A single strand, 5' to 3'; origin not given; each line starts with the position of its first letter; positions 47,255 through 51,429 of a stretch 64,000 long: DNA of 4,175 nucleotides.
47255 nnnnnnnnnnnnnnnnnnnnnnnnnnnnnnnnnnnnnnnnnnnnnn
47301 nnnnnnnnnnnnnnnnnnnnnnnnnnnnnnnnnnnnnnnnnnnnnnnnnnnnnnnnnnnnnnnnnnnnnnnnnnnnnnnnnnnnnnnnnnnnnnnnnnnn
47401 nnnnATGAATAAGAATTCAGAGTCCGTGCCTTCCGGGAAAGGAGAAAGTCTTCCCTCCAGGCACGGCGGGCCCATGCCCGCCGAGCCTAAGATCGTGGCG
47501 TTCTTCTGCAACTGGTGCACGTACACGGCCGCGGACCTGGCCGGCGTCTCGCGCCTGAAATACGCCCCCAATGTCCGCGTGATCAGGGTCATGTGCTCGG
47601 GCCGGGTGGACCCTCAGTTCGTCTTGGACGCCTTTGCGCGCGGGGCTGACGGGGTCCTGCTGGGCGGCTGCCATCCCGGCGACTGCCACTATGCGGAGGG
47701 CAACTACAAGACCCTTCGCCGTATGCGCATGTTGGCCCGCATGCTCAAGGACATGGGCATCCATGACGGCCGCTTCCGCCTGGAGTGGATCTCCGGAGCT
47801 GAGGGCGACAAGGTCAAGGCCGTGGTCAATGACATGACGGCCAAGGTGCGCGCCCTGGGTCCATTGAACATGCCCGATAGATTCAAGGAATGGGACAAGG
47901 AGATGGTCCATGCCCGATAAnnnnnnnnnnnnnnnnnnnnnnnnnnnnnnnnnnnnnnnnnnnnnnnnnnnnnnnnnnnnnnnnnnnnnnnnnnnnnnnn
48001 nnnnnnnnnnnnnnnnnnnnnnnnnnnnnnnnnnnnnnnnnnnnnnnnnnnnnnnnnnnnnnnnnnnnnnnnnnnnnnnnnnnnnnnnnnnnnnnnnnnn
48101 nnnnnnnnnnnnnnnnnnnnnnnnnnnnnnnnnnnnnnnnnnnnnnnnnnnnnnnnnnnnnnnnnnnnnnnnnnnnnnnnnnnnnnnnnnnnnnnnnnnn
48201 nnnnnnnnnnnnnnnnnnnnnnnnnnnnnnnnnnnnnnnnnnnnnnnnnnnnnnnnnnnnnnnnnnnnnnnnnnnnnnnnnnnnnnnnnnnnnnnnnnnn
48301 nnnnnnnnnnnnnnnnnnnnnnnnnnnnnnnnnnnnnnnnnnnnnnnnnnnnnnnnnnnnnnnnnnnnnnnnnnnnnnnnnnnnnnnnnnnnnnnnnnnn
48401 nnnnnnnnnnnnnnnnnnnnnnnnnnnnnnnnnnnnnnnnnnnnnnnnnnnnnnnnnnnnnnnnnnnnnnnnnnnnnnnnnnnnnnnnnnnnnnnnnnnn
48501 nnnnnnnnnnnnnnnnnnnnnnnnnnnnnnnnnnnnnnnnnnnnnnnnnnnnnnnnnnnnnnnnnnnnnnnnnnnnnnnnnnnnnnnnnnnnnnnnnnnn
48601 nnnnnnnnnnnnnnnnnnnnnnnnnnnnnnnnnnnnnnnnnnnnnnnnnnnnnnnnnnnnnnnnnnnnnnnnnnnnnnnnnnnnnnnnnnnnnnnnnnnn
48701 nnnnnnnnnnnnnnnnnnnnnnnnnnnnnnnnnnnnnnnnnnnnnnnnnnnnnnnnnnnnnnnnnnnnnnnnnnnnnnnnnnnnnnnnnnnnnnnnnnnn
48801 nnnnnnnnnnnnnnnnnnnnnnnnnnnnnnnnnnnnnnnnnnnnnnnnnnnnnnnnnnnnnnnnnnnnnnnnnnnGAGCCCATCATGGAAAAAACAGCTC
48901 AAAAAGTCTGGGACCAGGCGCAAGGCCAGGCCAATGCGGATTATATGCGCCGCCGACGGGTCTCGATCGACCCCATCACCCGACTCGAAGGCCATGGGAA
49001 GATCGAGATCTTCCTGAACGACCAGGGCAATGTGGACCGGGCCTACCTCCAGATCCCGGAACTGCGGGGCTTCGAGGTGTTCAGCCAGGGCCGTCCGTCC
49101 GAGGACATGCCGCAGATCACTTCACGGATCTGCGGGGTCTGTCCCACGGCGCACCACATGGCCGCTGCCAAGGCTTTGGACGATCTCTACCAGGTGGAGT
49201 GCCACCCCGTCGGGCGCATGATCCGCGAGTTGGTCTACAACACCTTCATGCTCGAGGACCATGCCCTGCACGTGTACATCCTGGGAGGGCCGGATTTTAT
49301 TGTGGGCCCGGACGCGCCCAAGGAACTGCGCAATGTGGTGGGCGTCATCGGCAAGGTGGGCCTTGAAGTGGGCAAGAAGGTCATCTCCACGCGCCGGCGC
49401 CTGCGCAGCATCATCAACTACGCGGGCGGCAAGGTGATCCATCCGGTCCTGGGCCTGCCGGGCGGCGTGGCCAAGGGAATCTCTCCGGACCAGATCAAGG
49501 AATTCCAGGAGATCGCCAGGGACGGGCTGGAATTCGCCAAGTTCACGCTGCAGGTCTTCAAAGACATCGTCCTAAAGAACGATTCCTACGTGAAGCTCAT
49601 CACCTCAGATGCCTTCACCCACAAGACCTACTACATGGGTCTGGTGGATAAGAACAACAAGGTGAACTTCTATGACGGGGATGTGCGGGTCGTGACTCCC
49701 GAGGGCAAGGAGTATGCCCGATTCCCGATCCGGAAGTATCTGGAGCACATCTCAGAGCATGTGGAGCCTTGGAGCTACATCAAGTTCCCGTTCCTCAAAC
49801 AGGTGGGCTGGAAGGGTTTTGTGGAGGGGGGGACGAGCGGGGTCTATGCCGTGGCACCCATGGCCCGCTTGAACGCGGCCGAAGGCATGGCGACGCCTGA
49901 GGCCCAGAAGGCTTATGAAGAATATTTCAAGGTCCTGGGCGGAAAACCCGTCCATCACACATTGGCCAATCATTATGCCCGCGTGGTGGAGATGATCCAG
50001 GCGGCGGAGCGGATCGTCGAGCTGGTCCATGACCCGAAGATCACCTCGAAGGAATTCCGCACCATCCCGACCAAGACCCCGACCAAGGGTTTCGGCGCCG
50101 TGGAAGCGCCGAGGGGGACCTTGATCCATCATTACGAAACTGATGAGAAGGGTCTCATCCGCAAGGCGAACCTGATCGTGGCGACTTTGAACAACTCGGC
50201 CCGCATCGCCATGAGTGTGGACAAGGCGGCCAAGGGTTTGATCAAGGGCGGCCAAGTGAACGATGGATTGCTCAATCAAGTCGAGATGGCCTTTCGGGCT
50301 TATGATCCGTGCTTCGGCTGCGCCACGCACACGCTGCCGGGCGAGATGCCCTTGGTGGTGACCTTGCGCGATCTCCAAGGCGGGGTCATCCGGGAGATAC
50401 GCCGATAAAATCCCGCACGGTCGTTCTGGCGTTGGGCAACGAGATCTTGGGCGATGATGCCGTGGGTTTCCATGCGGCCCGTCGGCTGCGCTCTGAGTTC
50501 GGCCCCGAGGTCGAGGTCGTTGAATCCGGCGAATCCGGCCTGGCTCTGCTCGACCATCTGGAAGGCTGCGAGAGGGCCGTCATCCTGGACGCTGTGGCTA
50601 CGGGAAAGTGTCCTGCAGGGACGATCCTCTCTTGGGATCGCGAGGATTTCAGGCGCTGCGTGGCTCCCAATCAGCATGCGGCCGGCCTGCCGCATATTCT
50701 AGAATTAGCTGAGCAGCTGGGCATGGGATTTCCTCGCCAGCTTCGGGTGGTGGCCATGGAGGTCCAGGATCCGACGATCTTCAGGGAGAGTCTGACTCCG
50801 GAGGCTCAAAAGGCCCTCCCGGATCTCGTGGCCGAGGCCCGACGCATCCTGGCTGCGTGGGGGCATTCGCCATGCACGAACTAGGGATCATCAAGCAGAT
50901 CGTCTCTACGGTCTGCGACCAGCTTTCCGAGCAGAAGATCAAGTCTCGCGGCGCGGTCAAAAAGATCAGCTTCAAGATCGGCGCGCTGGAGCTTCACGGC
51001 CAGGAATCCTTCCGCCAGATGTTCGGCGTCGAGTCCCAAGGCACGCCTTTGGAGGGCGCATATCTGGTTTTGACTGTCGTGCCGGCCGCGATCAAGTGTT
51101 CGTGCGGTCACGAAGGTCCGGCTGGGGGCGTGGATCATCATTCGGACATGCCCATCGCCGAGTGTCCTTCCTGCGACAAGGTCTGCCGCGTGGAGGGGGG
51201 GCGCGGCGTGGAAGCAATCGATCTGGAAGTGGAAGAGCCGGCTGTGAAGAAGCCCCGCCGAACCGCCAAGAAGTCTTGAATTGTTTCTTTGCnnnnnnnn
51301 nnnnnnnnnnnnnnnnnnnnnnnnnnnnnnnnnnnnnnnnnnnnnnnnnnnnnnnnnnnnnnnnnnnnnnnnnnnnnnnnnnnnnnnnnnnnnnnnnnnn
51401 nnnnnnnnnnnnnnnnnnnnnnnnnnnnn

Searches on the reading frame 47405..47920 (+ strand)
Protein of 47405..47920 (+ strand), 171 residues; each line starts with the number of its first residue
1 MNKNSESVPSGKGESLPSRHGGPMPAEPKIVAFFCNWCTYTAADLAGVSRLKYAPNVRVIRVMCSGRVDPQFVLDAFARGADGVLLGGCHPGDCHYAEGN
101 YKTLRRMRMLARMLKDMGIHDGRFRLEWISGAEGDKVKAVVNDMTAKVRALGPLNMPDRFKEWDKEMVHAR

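Call 33: search_protein_families(library=pfam, proteins=[window:47405-47920:+], max_evalue=0.001)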
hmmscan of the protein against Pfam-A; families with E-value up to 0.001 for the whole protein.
window:47405-47920:+ (171 aa): 1 family
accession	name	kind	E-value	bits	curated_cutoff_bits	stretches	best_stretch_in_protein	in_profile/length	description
PF02662.21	FlpD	-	1.2e-54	184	22.3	1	30-152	1-123/123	Methyl-viologen-reducing hydrogenase, delta subunit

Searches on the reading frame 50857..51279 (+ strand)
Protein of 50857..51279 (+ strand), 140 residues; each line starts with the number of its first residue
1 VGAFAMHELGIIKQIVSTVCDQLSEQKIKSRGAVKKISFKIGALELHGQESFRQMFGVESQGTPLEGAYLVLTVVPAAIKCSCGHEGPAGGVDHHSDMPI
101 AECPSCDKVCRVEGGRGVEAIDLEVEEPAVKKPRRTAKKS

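Call 33: search_protein_families(library=pfam, proteins=[window:50857-51279:+], max_evalue=0.001)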
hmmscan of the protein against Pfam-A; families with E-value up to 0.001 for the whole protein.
window:50857-51279:+ (140 aa): 1 family
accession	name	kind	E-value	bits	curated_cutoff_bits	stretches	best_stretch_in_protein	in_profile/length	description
PF01155.25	HypA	-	2.4e-17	63.4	28.9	1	6-123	1-110/112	Hydrogenase/urease nickel incorporation, metallochaperone, hypA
